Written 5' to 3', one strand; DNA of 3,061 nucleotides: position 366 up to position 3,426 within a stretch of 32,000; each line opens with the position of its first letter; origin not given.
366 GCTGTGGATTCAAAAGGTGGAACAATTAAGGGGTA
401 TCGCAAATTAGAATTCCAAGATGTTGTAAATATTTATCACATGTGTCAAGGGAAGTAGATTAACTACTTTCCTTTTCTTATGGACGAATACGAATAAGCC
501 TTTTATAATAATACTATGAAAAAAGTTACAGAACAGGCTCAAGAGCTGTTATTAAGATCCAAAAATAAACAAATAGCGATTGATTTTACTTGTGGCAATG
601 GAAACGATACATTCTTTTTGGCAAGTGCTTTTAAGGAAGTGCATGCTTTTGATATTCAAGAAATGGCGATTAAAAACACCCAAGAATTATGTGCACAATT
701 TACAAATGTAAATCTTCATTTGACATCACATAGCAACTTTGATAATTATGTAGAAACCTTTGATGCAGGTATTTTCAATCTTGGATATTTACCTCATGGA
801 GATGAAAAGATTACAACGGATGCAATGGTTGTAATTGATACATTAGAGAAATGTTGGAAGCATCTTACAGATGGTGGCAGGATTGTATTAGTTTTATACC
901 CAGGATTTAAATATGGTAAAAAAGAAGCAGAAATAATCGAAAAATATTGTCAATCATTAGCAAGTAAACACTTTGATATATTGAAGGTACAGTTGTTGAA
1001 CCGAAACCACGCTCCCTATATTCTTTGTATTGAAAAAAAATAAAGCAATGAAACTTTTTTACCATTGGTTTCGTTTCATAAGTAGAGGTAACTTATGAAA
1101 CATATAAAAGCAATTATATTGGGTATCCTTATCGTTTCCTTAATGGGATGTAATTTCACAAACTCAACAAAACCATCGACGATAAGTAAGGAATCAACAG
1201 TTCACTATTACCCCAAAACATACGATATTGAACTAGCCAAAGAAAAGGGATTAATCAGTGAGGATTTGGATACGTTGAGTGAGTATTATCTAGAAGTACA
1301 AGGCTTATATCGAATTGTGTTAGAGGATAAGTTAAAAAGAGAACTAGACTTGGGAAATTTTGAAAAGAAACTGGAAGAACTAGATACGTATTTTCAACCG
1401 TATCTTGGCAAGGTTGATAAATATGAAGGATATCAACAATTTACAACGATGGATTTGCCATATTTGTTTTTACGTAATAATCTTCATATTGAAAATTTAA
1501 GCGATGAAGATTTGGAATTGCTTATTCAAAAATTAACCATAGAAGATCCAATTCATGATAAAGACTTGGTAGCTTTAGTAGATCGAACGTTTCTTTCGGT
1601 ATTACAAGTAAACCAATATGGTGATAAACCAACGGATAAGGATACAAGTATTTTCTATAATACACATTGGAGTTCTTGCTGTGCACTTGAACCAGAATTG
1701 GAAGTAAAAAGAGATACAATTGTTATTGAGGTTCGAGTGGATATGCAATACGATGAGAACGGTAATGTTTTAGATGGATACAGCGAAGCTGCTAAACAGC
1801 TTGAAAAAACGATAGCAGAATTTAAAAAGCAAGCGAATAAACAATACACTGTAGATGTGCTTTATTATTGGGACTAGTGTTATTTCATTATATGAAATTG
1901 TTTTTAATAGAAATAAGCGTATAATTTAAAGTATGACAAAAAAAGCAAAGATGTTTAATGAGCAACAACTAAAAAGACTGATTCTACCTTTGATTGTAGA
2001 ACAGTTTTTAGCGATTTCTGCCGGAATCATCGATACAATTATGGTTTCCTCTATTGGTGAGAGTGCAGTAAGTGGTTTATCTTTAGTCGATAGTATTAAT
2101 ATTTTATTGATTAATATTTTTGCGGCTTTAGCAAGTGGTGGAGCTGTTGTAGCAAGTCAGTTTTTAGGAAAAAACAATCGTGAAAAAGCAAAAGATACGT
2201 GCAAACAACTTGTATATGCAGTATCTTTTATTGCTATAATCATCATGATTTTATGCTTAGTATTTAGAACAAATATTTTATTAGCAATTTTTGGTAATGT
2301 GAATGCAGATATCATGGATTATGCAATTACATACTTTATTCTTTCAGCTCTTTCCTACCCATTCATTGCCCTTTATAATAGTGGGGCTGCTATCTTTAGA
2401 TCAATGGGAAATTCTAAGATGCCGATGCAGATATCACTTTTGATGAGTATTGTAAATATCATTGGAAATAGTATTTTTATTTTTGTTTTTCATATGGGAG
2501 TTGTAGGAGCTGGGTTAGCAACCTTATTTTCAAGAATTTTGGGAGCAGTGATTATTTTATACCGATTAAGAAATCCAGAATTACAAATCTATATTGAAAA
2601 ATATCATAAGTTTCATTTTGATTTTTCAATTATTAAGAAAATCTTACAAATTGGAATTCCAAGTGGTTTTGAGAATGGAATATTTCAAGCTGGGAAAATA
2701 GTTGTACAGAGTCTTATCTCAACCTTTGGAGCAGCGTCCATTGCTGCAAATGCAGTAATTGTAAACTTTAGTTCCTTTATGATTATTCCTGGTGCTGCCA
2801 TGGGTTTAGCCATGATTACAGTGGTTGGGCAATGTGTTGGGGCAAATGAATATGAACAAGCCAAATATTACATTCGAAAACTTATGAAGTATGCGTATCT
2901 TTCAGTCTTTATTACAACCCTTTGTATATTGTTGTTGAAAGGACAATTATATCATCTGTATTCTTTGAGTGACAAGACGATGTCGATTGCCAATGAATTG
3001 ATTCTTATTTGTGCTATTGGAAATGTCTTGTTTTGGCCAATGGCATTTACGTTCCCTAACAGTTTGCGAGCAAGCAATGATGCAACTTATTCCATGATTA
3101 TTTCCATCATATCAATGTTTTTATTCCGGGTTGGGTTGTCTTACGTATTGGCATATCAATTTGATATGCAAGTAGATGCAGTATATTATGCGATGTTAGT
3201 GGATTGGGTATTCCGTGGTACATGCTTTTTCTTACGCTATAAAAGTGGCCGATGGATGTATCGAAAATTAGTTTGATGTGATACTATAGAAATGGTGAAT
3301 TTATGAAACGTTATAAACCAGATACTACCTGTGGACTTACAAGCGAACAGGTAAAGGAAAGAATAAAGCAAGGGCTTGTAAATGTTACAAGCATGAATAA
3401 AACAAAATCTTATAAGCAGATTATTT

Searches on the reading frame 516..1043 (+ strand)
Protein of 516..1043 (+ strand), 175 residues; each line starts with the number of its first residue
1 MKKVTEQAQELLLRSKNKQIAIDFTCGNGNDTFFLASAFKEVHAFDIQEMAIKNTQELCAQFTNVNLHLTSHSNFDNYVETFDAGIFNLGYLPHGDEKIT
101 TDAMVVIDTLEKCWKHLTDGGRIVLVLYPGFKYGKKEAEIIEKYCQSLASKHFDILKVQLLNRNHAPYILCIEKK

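Call 16: search_protein_families(library=pfam, proteins=[window:516-1043:+], max_evalue=0.001)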
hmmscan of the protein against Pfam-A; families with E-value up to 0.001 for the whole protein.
window:516-1043:+ (175 aa): 6 families
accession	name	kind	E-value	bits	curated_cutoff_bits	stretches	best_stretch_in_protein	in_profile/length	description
PF06962.18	rRNA_methylase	-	4.2e-38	130.8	22.7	1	42-172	1-136/137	Putative rRNA methylase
PF13847.12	Methyltransf_31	-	1.5e-08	34.9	27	1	19-125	5-109/145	Methyltransferase domain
PF05175.20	MTS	-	4.1e-08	33.5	23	1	12-156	23-169/170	Methyltransferase small domain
PF13649.12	Methyltransf_25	-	2.6e-07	31.7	27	1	22-96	2-81/97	Methyltransferase domain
PF08242.18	Methyltransf_12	-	9.7e-07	29.9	30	1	23-123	2-98/98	Methyltransferase domain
PF03848.20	TehB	-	0.00077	19.4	20.4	0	21-68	34-81/193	Tellurite resistance protein TehB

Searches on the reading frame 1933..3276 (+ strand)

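Call 16: search_protein_families(library=pfam, proteins=[window:1933-3276:+], max_evalue=0.001)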
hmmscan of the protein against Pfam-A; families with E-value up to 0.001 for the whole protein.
window:1933-3276:+ (447 aa): 2 families
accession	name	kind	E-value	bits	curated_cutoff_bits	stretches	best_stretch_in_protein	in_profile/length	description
PF01554.23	MatE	-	4.9e-47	160.1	24.9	2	19-179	1-159/161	MatE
PF03023.19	MurJ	-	3.2e-10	39.7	27.4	1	18-226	204-412/451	Lipid II flippase MurJ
